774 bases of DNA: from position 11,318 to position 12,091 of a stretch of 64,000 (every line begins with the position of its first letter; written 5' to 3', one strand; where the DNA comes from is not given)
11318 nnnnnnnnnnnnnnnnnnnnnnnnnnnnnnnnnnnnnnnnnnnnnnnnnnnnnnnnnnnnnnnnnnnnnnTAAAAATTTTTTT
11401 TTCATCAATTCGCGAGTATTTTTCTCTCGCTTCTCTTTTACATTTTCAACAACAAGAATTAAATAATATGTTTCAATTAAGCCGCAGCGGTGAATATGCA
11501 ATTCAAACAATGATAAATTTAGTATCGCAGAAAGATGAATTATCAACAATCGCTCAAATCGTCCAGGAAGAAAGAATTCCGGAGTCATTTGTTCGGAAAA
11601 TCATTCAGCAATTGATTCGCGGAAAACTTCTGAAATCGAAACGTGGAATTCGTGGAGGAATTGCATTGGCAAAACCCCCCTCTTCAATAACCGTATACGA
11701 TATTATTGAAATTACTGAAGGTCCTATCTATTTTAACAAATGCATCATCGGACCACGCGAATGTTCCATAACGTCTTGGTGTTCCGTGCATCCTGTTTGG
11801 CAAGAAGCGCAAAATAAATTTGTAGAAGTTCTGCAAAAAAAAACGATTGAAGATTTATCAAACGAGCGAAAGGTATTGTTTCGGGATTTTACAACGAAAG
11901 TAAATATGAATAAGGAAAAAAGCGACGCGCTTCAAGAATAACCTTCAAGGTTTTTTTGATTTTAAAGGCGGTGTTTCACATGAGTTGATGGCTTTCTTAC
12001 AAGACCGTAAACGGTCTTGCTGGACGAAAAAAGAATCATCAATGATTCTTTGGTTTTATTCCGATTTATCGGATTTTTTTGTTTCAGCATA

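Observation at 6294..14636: Three paralogous Cys-cluster Rrf2 regulators within 7 kb, each heading a different redox-cofactor module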

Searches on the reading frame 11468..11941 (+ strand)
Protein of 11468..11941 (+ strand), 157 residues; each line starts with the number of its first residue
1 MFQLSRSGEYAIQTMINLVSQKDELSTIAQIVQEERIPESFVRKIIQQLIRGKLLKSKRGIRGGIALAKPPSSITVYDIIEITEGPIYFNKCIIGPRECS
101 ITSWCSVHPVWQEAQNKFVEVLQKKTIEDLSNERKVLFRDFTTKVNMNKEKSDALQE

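Call 3: search_protein_families(library=pfam, proteins=[window:11468-11941:+], max_evalue=0.01)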
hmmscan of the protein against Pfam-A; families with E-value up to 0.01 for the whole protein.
window:11468-11941:+ (157 aa): 1 family
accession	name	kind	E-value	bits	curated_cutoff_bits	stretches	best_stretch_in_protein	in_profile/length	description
PF02082.26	Rrf2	-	1.4e-33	116.3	30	1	4-132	1-131/132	Iron-dependent Transcriptional regulator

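Call 4: search_protein_families(library=ncbifam, proteins=[window:11468-11941:+], max_evalue=0.01)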
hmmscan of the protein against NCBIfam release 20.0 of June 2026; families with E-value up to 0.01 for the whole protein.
window:11468-11941:+ (157 aa): 7 families
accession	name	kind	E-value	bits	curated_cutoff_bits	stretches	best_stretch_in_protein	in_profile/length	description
TIGR00738.1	rrf2_super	superfamily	1.8e-31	108.8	73.3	1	3-131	2-131/132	Rrf2 family transcriptional regulator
NF008886.0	PRK11920.1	equivalog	1.1e-24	86.8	193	1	3-143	2-143/153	iron-responsive transcriptional regulator RirA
TIGR02944.1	suf_reg_Xantho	equivalog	5.9e-24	84.9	110.65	1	1-130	1-130/130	SUF system Fe-S cluster assembly regulator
TIGR02010.1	IscR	equivalog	1.5e-18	66.9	207.55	1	3-135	2-134/135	Fe-S cluster assembly transcriptional regulator IscR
NF047409.1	Cys_reg_CymR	equivalog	3.7e-18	66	195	1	3-135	2-128/139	cysteine metabolism transcriptional regulator CymR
NF008240.0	PRK11014.1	equivalog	3.7e-16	59.4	182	1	3-139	2-136/141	nitric oxide-sensing transcriptional repressor NsrR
NF008110.0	PRK10857.1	equivalog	2.5e-12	46.9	275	1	4-137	3-136/164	Fe-S cluster assembly transcriptional regulator IscR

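Call 7: search_solved_structures(query=window:11468-11941:+, show_alignments=3)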
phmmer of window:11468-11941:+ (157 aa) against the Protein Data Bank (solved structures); distinct sequences matched with E-value up to 0.001: 11.
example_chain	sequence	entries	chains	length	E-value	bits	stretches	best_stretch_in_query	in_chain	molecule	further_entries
4cic_A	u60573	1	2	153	9.9e-13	51.3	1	3-133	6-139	TRANSCRIPTIONAL REGULATOR, BADM/RRF2 FAMILY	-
2y75_A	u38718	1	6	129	1.6e-11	47.4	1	1-131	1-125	HTH-TYPE TRANSCRIPTIONAL REGULATOR CYMR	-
3t8r_A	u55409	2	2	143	1.6e-09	40.9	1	3-106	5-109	Staphylococcus aureus CymR | Staphylococcus aureus CymR (oxidized form)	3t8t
7zpn_A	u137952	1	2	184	1e-08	38.3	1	3-85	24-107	HTH-type transcriptional regulator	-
3lwf_A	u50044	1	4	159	5.4e-08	35.9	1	4-131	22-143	Putative transcriptional regulator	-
4hf1_A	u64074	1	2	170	6.7e-07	32.4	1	3-137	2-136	HTH-type transcriptional regulator IscR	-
4chu_A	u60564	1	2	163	6.8e-07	32.4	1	3-137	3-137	HTH-TYPE TRANSCRIPTIONAL REGULATOR ISCR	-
4hf2_A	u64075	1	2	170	9.3e-07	31.9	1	3-137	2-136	HTH-type transcriptional regulator IscR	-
4hf0_A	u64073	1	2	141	4.2e-06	29.8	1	3-133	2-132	HTH-type transcriptional regulator IscR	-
6hsd_A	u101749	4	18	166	4.4e-05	26.5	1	4-87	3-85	Rrf2 family transcriptional regulator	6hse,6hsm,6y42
6y45_A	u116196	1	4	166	5.6e-05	26.2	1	5-87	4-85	Rrf2 family transcriptional regulator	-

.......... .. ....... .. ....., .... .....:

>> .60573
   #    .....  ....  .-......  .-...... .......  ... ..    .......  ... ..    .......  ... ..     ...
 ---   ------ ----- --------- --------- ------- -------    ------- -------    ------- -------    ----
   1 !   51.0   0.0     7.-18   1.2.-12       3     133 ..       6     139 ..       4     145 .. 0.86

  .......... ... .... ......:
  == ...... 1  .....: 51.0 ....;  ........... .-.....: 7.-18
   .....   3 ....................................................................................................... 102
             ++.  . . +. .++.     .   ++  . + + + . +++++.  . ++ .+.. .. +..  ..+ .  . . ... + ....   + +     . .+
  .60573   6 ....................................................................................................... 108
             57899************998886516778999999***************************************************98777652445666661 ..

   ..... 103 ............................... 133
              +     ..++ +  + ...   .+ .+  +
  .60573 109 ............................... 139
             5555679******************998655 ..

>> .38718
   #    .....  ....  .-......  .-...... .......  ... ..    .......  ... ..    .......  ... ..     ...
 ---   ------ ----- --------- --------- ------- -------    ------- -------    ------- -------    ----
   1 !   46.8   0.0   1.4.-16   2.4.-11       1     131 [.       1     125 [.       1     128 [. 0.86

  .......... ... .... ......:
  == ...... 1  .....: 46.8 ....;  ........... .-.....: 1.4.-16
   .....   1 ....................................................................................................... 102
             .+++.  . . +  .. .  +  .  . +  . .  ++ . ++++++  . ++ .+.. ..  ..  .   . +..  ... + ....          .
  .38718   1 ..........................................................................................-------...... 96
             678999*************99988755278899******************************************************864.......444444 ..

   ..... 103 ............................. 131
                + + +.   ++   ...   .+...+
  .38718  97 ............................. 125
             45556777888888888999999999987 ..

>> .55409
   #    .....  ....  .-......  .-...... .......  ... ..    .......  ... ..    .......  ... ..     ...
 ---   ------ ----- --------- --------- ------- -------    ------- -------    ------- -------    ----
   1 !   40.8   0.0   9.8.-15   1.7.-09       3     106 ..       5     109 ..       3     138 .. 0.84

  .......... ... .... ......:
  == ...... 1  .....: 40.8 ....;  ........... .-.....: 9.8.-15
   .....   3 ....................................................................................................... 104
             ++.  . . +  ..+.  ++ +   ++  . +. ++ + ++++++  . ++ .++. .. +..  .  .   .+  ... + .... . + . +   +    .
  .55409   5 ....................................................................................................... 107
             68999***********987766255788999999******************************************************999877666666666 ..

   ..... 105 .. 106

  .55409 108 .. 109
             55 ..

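Call 18: find_encoding_contigs(protein=window:11468-11941:+, flank=10000, max_places=8)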
Protein window:11468-11941:+ (157 aa): 6 contigs read that carry it; 4 places shown.
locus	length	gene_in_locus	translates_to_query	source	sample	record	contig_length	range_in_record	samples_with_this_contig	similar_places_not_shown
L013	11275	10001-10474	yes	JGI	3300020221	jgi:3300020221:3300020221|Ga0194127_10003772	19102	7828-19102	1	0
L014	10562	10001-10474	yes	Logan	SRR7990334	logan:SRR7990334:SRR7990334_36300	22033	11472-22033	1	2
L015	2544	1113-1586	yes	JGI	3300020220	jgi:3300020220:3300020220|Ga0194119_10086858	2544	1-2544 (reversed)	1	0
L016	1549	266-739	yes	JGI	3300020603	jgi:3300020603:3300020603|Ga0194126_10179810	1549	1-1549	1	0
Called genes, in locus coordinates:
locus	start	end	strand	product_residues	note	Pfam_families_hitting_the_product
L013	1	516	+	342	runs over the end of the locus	PF02085:Cytochrom_CIII (faint), PF22113:Mtrc-MtrF_II-IV_dom (faint), PF14522:Cytochrome_C7 (weak)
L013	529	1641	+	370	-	PF14522:Cytochrome_C7 (faint), PF14537:Cytochrom_c3_2 (faint), PF09698:GSu_C4xC__C2xCH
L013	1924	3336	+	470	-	PF02239:Cytochrom_D1 (weak), PF25174:Beta-prop_THOC3 (faint), PF21783:YNCE (faint), PF22494:choice_anch_I (faint), PF10282:Lactonase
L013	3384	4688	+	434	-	PF14522:Cytochrome_C7 (faint), PF14537:Cytochrom_c3_2 (faint), PF22113:Mtrc-MtrF_II-IV_dom (faint), PF13435:Cytochrome_C554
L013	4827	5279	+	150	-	PF02082:Rrf2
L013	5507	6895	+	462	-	PF04055:Radical_SAM, PF06969:HemN_C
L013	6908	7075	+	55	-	-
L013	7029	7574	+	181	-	PF01814:Hemerythrin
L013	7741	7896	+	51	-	-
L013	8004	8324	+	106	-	PF02627:CMD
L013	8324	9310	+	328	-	PF04055:Radical_SAM, PF06463:Mob_synth_C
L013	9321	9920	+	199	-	PF12804:NTP_transf_3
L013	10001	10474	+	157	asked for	PF02082:Rrf2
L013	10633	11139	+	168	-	-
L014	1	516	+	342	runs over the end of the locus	PF02085:Cytochrom_CIII (faint), PF22113:Mtrc-MtrF_II-IV_dom (faint), PF14522:Cytochrome_C7 (weak)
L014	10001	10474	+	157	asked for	PF02082:Rrf2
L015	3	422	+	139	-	?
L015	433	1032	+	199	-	PF12804:NTP_transf_3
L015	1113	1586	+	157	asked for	PF02082:Rrf2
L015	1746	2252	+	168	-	-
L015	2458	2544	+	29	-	?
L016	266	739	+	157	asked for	PF02082:Rrf2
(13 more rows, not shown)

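Call 22: find_homologous_proteins(query=window:11468-11941:+)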
Query window:11468-11941:+ (157 aa): 3 proteins with E <= 0.001 among 22 candidates.
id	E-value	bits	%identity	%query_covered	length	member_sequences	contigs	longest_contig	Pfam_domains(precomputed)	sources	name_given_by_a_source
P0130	1.3e-96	338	100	100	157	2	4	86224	PF02082.27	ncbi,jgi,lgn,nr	ncbi:MAG: Rrf2 family transcriptional regulator [Ignavibacteria bacterium]|nr:Rrf2 family transcript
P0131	4.0e-73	262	79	94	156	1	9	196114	PF02082.27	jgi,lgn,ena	jgi:Rrf2 family protein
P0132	5.9e-15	73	36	78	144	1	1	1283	PF02082.27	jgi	jgi:Rrf2 family protein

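Call 49: find_related_loci(query=window:11468-11941:+, collection=metagenome_contigs, flank=8000)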
Query window:11468-11941:+ (157 aa) in metagenome_contigs; peptide patterns used: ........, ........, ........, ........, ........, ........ (x = any residue, [..] = any of these).
330 stretches matched a pattern; 8 encode a relative of the query (tblastn E <= 1e-3); 8 distinct loci.
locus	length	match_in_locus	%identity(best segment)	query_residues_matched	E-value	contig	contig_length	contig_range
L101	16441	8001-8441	79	1-147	4e-80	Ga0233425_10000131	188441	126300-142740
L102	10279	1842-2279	34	5-144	5e-22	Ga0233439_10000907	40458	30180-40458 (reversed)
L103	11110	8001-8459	34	1-153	1e-22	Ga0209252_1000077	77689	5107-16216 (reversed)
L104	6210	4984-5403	36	5-139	2e-20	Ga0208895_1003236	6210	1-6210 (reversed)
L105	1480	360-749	32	4-131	2e-18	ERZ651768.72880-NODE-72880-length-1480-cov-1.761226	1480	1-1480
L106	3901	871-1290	35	5-139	3e-18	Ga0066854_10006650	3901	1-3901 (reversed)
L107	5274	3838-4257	35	5-139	3e-18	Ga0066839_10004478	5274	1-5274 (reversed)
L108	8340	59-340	38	1-92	2e-15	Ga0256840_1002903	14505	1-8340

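Call 53: search_protein_representatives(protein=window:11468-11941:+)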
Query: 157 residues. Proteins with E-value up to 0.001 (for the whole library): 17599; up to 1e-10: 3132; up to 1e-30: 5. The best 150 are listed.
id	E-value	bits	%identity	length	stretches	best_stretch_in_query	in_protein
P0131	1.3e-73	261.8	78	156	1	1-148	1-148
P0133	6.1e-32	126.6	42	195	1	1-149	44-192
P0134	7.0e-32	126.4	46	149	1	3-144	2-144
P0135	1.8e-31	125.1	47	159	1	3-134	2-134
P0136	2.6e-31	124.6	48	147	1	3-134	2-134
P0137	4.5e-30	120.6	46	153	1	3-138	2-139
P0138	7.9e-29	116.5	44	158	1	3-132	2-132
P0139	1.8e-28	115.4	44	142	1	2-137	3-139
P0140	3.0e-28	114.6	44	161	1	1-132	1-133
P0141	1.5e-26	109.1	39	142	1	1-130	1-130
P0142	3.5e-26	107.9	35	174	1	5-134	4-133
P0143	4.0e-26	107.8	36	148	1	2-136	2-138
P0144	1.1e-25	106.3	42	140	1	3-132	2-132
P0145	1.4e-25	106.0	41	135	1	4-130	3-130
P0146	1.4e-25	105.9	42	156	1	2-133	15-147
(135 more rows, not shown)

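Call 54: list_cluster_members(proteins=[P0133, P0134, P0135, P0136, P0137, P0138, P0139, P0140])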
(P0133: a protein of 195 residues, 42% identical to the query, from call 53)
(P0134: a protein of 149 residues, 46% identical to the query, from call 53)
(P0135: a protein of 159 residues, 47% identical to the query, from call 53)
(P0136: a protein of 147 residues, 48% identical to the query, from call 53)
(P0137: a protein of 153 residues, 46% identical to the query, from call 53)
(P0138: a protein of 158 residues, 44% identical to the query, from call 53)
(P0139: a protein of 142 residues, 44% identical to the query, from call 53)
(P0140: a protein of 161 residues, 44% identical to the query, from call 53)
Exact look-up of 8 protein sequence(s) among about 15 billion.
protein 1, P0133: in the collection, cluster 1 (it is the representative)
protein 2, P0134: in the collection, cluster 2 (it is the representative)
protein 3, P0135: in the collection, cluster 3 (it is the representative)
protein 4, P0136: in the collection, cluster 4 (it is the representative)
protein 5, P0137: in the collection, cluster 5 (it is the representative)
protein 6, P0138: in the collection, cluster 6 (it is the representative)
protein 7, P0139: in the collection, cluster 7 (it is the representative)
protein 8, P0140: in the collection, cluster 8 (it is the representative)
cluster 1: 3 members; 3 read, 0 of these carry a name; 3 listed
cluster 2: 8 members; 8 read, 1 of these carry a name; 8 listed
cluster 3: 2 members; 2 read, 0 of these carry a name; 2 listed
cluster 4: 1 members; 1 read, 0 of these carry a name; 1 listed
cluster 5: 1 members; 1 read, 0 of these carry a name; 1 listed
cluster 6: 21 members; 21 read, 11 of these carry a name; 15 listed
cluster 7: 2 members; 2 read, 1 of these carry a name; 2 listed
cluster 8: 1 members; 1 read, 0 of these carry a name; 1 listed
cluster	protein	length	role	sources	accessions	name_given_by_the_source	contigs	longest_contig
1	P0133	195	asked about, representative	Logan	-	-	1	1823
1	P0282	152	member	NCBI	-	-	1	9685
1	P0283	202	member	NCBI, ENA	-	-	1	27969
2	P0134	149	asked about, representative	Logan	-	-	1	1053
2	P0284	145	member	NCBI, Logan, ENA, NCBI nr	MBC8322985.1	MAG: Rrf2 family transcriptional regulator [Candidatus Marinimicrobia bacterium] | Rrf2 family transcriptional regulator [Candidatus Neomarinimicrobiota bacterium]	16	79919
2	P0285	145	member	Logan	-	-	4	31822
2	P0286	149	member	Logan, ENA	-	-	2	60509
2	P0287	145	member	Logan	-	-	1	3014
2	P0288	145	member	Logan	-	-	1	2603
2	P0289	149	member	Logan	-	-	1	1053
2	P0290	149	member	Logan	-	-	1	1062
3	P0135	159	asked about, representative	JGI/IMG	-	-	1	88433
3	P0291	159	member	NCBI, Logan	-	-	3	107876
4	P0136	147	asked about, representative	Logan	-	-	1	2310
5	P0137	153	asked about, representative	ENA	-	-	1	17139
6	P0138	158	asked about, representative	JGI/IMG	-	Rrf2 family protein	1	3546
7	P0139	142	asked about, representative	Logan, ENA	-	-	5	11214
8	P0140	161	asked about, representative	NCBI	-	-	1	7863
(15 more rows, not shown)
